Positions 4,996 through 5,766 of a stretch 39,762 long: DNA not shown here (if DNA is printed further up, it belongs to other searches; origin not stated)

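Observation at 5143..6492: ABC-3 metal permease fused in-frame to a DtxR-family repressor (YtgCR-like) outside Chlamydiae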

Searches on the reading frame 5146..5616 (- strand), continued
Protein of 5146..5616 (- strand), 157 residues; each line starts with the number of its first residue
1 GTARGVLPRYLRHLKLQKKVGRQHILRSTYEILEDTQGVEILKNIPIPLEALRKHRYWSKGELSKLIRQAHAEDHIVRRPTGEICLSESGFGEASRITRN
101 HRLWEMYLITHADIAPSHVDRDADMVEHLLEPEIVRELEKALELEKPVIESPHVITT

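Call 46: fold_search(model_id=the predicted structure, library=pdb)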
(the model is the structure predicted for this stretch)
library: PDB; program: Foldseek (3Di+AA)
matches with E <= 10: 1013; with E <= 0.001: 42
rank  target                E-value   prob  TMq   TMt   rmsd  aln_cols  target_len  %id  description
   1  1ddn_A                7.1e-05  1.00  0.64  0.82   2.4       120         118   22  DIPHTHERIA TOX REPRESSOR (C102D MUTANT)/TOX DNA OPERATOR COMPLEX (released 1998-10-14)
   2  1p92                  9.3e-05  1.00  0.66  0.48   3.1       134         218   20  Crystal Structure of (H79A)DtxR (released 2004-05-25)
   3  2qq9                  1.2e-04  1.00  0.68  0.51   2.5       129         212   21  Crystal Structure of DtxR(D6A C102D) Complexed with Nickel(II) (released 2007-10-30)
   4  1fx7_B                1.2e-04  1.00  0.64  0.46   2.5       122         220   20  CRYSTAL STRUCTURE OF THE IRON-DEPENDENT REGULATOR (IDER) FROM MYCOBACTERIUM TUBERCULOSIS (released 2001-03-07)
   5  5cvi_A                1.5e-04  1.00  0.64  0.48   2.7       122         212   22  Structure of the manganese regulator SloR (released 2015-08-12)
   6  4o5v                  1.5e-04  1.00  0.60  0.46   3.0       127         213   20  Crystal structure of T. acidophilum IdeR (released 2014-11-05)
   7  7b24_A                1.5e-04  1.00  0.63  0.68   2.7       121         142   21  DtxR-like iron-dependent regulator IdeR (P39G variant) complexed with cobalt and its consensus DNA-binding sequence (released 2021-03-03)
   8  1g3y                  1.5e-04  1.00  0.66  0.50   3.1       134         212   20  ARG80ALA DTXR (released 2001-10-25)
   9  1fx7_A                1.7e-04  1.00  0.63  0.44   2.6       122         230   20  CRYSTAL STRUCTURE OF THE IRON-DEPENDENT REGULATOR (IDER) FROM MYCOBACTERIUM TUBERCULOSIS (released 2001-03-07)
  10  1f5t_A                1.7e-04  1.00  0.64  0.80   2.9       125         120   22  DIPHTHERIA TOX REPRESSOR (C102D MUTANT) COMPLEXED WITH NICKEL AND DTXR CONSENSUS BINDING SEQUENCE (released 2000-09-25)
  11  8pvt_B                1.9e-04  1.00  0.66  0.73   2.0       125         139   17  Manganese-dependent transcriptional repressor DR2539 complexed with cadmium (SAD 7 keV) (released 2024-05-08)
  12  1bi2_B                1.9e-04  1.00  0.68  0.76   2.8       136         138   21  STRUCTURE OF APO-AND HOLO-DIPHTHERIA TOXIN REPRESSOR (released 1999-06-22)
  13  8pw0_A                2.0e-04  1.00  0.68  0.76   2.7       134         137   19  Manganese-dependent transcriptional repressor DR2539 complexed with manganese and bound to dr1709 promotor (released 2024-05-08)
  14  2qqb                  2.0e-04  1.00  0.67  0.50   2.7       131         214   21  Crystal Structure of DtxR(M10A C102D) Complexed with Nickel(II) (released 2007-10-30)
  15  2dtr                  2.0e-04  1.00  0.65  0.48   3.1       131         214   21  STRUCTURE OF DIPHTHERIA TOXIN REPRESSOR (released 1997-08-20)
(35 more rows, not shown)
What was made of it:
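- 5146..5574 (-): DtxR/TroR-type domain (aa 307-449): winged HTH, then the dimerisation/metal-binding domain, then a conserved C-terminal S-P-H motif. There is no SH3-like domain. The top 50 Foldseek hits are all DtxR/IdeR/MntR/SloR/ScaR, with DtxR TM 0.82 over 120 columns (call 46).
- On DtxR/MntR-family metalloregulators: It superposes on DNA-bound DtxR residues 1-118 with TM 0.82, and the top 50 hits are all from this family (call 46).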

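Call 47: search_solved_structures(query=A2, max_evalue=0.01, show_alignments=5)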
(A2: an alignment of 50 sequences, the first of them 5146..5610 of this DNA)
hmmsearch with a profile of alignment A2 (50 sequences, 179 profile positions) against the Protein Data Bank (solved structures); distinct sequences matched with E-value up to 0.01: 30.
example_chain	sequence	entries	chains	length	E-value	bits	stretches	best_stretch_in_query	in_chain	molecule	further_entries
5cvi_A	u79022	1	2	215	4.9e-12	49.1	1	40-160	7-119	SloR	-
6o5c_A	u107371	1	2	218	2.3e-10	43.6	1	38-159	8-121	Putative metal-dependent transcriptional regulator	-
5zr4_A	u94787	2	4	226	6.3e-10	42.2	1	56-159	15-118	Metal-dependent transcriptional regulator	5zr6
3hrs_A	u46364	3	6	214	1.1e-09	41.4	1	59-160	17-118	Metalloregulator ScaR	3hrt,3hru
2qq9_A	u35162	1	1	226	2.3e-09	40.4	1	42-161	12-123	Diphtheria toxin repressor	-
2qqb_A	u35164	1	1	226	2.5e-09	40.3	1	42-161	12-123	Diphtheria toxin repressor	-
1ddn_A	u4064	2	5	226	2.8e-09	40.1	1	42-161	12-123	DIPHTHERIA TOX REPRESSOR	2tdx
2qqa_A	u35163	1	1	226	3.1e-09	40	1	70-161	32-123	Diphtheria toxin repressor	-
1f5t_A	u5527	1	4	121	3.3e-09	39.9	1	42-158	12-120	DIPHTHERIA TOXIN REPRESSOR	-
8pvt_A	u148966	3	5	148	7.2e-09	38.8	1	62-158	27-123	Iron dependent repressor, putative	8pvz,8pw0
1b1b_A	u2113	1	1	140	1.2e-08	38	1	76-161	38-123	PROTEIN (IRON DEPENDENT REGULATOR)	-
2isy_A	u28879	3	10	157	1.7e-08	37.5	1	76-161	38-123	Iron-dependent repressor ideR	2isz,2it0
7b24_A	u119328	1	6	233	1.7e-08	37.5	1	74-160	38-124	DtxR family iron (Metal) dependent repressor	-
7b1v_A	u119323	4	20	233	2.4e-08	37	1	75-160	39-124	DtxR family iron (Metal) dependent repressor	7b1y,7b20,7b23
7b25_A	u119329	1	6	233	3.8e-08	36.4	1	76-160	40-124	DtxR family iron (Metal) dependent repressor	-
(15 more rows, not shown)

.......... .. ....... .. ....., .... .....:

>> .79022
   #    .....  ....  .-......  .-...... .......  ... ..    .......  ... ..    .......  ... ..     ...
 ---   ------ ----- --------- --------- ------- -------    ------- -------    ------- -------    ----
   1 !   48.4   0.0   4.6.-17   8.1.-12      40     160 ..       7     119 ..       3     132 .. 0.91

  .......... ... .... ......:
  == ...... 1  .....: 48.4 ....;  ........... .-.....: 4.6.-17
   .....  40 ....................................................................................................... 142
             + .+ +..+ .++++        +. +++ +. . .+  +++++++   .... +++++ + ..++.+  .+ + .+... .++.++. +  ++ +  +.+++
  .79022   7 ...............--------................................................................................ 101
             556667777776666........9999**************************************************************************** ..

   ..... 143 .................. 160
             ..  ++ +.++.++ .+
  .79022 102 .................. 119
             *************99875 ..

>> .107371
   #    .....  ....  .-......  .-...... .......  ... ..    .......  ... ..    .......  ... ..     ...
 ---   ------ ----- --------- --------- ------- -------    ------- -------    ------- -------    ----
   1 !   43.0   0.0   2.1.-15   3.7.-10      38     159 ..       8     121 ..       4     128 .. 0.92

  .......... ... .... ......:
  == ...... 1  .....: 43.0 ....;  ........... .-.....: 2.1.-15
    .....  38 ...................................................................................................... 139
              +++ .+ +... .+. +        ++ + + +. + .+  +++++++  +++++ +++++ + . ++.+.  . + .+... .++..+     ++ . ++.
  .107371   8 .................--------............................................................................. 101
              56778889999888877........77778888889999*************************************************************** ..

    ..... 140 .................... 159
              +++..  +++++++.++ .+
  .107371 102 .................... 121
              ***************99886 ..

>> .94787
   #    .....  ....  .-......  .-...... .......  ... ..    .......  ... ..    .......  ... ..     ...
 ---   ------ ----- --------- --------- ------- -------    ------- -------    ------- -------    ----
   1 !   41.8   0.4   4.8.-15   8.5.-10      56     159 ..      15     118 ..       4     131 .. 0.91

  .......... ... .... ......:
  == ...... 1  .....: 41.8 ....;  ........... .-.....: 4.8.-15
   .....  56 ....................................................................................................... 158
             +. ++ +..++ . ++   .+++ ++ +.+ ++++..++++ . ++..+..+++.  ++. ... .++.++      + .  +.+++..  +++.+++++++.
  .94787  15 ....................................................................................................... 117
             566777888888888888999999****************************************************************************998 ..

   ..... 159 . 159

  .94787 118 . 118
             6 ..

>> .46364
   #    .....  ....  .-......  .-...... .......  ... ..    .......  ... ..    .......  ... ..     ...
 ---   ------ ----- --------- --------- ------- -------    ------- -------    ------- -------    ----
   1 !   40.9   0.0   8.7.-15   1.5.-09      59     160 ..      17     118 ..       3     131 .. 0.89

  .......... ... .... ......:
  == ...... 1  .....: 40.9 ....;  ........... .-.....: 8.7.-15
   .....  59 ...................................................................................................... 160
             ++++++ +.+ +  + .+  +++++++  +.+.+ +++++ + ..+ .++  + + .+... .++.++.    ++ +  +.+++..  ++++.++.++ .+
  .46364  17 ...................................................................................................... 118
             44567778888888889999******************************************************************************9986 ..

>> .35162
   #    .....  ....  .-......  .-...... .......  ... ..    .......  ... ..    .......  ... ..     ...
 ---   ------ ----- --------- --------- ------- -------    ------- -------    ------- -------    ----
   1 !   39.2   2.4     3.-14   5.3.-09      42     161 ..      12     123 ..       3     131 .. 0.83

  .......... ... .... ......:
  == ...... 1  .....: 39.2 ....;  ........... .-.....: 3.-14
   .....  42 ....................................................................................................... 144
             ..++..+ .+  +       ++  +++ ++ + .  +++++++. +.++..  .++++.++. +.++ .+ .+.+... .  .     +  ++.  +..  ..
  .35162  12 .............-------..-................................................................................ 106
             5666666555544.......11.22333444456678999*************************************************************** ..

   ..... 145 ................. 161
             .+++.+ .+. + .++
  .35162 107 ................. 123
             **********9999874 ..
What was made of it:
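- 5146..5574 (-): Profile versus PDB: SloR E 5e-12, DtxR E 2e-9 (call 47).
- Closest known: SloR / ScaR / MtsR. Same: These are the best sequence matches among solved structures (SloR E 5e-12, call 47).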

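Call 50: list_cluster_members(proteins=[P0352, P0347, P0333, P0255, P0358, P0336, P0303, P0277, P0302, P0248])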
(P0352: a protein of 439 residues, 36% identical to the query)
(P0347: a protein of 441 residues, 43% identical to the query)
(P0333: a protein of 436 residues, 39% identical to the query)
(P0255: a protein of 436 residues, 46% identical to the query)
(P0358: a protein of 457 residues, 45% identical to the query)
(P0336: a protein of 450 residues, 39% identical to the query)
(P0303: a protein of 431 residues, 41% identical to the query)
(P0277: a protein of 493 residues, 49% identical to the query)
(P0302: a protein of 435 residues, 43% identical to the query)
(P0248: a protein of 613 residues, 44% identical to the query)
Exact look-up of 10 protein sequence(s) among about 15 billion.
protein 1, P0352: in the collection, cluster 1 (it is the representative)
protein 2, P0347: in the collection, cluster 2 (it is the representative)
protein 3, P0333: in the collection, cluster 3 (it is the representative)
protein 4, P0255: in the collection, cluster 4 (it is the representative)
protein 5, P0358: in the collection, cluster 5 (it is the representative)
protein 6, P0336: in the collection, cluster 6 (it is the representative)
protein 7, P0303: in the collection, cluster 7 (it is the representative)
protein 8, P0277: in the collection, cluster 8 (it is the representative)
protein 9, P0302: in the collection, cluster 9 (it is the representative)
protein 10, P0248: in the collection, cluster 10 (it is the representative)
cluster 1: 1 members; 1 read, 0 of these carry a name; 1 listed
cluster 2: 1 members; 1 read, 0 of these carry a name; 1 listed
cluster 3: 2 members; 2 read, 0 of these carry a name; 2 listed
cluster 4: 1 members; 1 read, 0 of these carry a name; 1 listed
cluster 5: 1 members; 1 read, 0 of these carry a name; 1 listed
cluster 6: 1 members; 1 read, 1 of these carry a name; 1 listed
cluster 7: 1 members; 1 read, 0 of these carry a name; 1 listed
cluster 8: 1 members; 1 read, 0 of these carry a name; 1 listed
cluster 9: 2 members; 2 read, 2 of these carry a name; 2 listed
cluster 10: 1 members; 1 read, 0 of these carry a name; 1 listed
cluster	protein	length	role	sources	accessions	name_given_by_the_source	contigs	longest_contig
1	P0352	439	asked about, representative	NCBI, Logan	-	-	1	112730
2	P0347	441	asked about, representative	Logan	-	-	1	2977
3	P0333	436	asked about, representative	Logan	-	-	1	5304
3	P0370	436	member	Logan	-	-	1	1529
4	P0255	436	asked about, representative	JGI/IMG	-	-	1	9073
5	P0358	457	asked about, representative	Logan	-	-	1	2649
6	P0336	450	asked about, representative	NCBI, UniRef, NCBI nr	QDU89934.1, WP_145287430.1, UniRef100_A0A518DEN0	Manganese transport system membrane protein MntB [Pirellulimonas nuda] | Manganese transport system membrane protein MntB n=1 Tax=Pirellulimonas nuda ... | iron chelate uptake ABC transporter family permease subunit [Pirellulimonas nuda]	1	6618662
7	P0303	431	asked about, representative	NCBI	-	-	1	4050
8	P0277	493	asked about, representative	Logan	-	-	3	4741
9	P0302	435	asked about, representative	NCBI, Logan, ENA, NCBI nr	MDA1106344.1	MAG: metal ABC transporter permease [Planctomycetota bacterium] | metal ABC transporter permease [Planctomycetota bacterium]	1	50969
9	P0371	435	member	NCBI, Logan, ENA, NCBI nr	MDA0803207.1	MAG: metal ABC transporter permease [Planctomycetota bacterium] | metal ABC transporter permease [Planctomycetota bacterium]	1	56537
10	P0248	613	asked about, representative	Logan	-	-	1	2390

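Call 58: find_homologous_proteins(query=P0352, max_evalue=1e-10)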
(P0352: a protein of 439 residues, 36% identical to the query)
Query P0352 (439 aa): 88 proteins with E <= 1e-10 among 8000 candidates.
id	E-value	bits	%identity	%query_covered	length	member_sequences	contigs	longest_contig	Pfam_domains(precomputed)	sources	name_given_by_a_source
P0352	1.5e-282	955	100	100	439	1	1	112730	PF01032.24,PF02742.22,PF00950.23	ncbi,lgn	-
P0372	4.1e-177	608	63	100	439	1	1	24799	PF01032.24,PF02742.22,PF00950.23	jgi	jgi:manganese/zinc/iron transport system permease protein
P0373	5.7e-155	535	54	100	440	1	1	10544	PF01032.24,PF02742.22,PF00950.23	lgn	-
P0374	1.1e-148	514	51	100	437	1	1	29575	PF01032.24,PF02742.22,PF00950.23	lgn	-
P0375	2.9e-133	464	49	100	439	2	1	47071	PF02742.22,PF00950.23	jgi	jgi:manganese/zinc/iron transport system permease protein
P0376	5.1e-112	394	43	99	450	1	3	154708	PF02742.22,PF00950.23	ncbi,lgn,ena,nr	ncbi:MAG TPA: metal ABC transporter permease [Oligoflexia bacterium]|nr:metal ABC transporter permea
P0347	1.4e-111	392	46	99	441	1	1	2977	PF02742.22,PF00950.23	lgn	-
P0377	2.1e-82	296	37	99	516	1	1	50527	PF01032.24,PF02742.22,PF00950.23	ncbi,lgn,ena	-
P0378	2.4e-82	296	39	97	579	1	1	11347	PF01032.24,PF02742.22,PF00950.23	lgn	-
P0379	4.9e-81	292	36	97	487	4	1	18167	PF01032.24,PF02742.22,PF00950.23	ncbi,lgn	-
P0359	2.4e-80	289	39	97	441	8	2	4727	PF01032.24,PF02742.22,PF00950.23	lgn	-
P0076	8.1e-80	288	34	99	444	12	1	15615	PF01032.24,PF02742.22,PF00950.23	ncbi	ncbi:MAG: iron chelate uptake ABC transporter family permease subunit [Akkermansiaceae bacterium]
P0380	9.7e-79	284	37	99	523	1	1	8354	PF01032.24,PF02742.22,PF00950.23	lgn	-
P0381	1.8e-75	273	36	99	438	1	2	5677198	PF01032.24,PF02742.22,PF00950.23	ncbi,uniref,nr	ncbi:ABC-type Mn2+/Zn2+ transporter permease [Haloferula helveola]|uniref:ABC-type Mn2+/Zn2+ transpo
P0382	3.1e-71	259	35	98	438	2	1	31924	PF01032.24,PF02742.22,PF00950.23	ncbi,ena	-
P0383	2.5e-69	253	34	97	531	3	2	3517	PF02742.22,PF00950.23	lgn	-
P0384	1.1e-68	251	35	98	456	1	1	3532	PF02742.22,PF00950.23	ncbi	-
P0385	2.4e-68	250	34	96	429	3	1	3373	PF01032.24,PF02742.22,PF00950.23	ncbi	ncbi:MAG: metal ABC transporter permease [Planctomycetota bacterium]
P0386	8.8e-68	248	35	98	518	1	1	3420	PF01032.24,PF02742.22,PF00950.23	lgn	-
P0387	3.5e-63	233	34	98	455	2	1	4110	PF02742.22,PF00950.23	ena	-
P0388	1.0e-62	231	33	97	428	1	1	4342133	PF01032.24,PF02742.22,PF00950.23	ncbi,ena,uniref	ncbi:iron chelate uptake ABC transporter family permease subunit [Ekhidna sp.]|uniref:metal ABC tran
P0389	1.1e-61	228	33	97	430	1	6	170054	PF01032.24,PF02742.22,PF00950.23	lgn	-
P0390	1.2e-61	228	31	95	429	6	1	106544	PF01032.24,PF02742.22,PF00950.23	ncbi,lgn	ncbi:MAG: manganese ABC transporter permease MntC [Thermoflexibacter sp.]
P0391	1.4e-61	227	32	99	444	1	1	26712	PF01032.24,PF02742.22,PF00950.23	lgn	-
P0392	1.5e-61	227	31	92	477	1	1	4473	PF01032.24,PF02742.22,PF00950.23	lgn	-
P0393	4.7e-61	226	32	95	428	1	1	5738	PF01032.24,PF02742.22,PF00950.23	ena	-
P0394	5.4e-61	226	33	93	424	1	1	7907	PF01032.24,PF02742.22,PF00950.23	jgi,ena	-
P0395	8.7e-61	225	31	97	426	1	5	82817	PF01032.24,PF02742.22,PF00950.23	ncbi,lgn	-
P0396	9.5e-61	225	30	100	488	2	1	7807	PF01032.24,PF02742.22,PF00950.23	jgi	jgi:manganese/zinc/iron transport system permease protein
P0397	1.1e-60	224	33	92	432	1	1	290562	PF02742.22,PF00950.23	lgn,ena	-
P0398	1.2e-60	224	33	95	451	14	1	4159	PF01032.24,PF02742.22,PF00950.23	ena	-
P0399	2.7e-60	223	32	97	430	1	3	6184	PF01032.24,PF02742.22,PF00950.23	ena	-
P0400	7.0e-60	222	33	97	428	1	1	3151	PF01032.24,PF02742.22,PF00950.23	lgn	-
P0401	1.5e-59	221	32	97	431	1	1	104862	PF01032.24,PF02742.22,PF00950.23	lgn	-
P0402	4.4e-59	219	31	93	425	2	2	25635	PF01032.24,PF02742.22,PF00950.23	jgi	-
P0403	1.7e-58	217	31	92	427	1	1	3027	PF01032.24,PF02742.22,PF00950.23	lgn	-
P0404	1.2e-57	214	30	95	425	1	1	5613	PF01032.24,PF02742.22,PF00950.23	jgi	-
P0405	4.1e-57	213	30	95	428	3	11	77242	PF01032.24,PF02742.22,PF00950.23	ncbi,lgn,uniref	uniref:metal ABC transporter permease n=2 Tax=Roseivirga sp. TaxID=1964215 RepID=UPI00404765EB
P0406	9.5e-57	212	30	99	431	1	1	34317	PF01032.24,PF02742.22,PF00950.23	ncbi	-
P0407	2.0e-56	210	32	97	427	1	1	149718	PF01032.24,PF02742.22,PF00950.23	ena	-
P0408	2.5e-56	210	30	97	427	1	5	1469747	PF01032.24,PF02742.22,PF00950.23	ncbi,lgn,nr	ncbi:MAG: metal ABC transporter permease [Bacteroidetes bacterium]|nr:metal ABC transporter permease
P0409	2.9e-56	210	30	97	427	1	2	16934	PF01032.24,PF02742.22,PF00950.23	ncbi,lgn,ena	-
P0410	7.3e-56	209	30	94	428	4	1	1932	PF01032.24,PF02742.22,PF00950.23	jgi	-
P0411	7.4e-56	209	31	95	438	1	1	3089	PF01032.24,PF02742.22,PF00950.23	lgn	-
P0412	1.2e-55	208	32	95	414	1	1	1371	PF01032.24,PF02742.22,PF00950.23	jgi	jgi:manganese/zinc/iron transport system permease protein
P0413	1.9e-55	207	31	94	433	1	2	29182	PF01032.24,PF02742.22,PF00950.23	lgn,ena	-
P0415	2.3e-55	207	32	97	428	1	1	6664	PF01032.24,PF02742.22,PF00950.23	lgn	-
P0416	2.4e-55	207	32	97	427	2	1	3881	PF01032.24,PF02742.22,PF00950.23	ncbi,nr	ncbi:MAG: metal ABC transporter permease [Hymenobacteraceae bacterium]|nr:metal ABC transporter perm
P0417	3.1e-55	207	34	97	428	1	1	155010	PF01032.24,PF02742.22,PF00950.23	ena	-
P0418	4.6e-55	206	30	94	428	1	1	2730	PF01032.24,PF02742.22,PF00950.23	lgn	-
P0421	1.1e-53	201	29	100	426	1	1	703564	PF01032.24,PF02742.22,PF00950.23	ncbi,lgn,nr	ncbi:MAG: metal ABC transporter permease [Bacteroidetes bacterium]|nr:metal ABC transporter permease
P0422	2.1e-53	201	29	100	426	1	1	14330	PF01032.24,PF02742.22,PF00950.23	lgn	-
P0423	4.6e-53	199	30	95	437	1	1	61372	PF01032.24,PF02742.22,PF00950.23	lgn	-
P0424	1.3e-51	195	31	98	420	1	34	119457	PF01032.24,PF02742.22,PF00950.23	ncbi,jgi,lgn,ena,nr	ncbi:MAG: metal ABC transporter permease [Schleiferiaceae bacterium]|jgi:manganese/zinc/iron transpo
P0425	2.1e-51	194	31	93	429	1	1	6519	PF01032.24,PF02742.22,PF00950.23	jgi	jgi:manganese/zinc/iron transport system permease protein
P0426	3.1e-51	193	32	95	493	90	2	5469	PF01032.24,PF02742.22,PF00950.23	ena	-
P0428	5.9e-50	189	30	93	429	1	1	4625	PF01032.24,PF02742.22,PF00950.23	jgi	jgi:manganese/zinc/iron transport system permease protein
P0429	1.0e-48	185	30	85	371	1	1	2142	PF01032.24,PF02742.22,PF00950.23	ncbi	ncbi:MAG: iron chelate uptake ABC transporter family permease subunit [Bacteroidota bacterium]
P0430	2.3e-48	184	29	85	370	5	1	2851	PF01032.24,PF02742.22,PF00950.23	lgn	-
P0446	6.6e-22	97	24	94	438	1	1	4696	PF02742.22,PF00950.23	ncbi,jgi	jgi:manganese/zinc/iron transport system permease protein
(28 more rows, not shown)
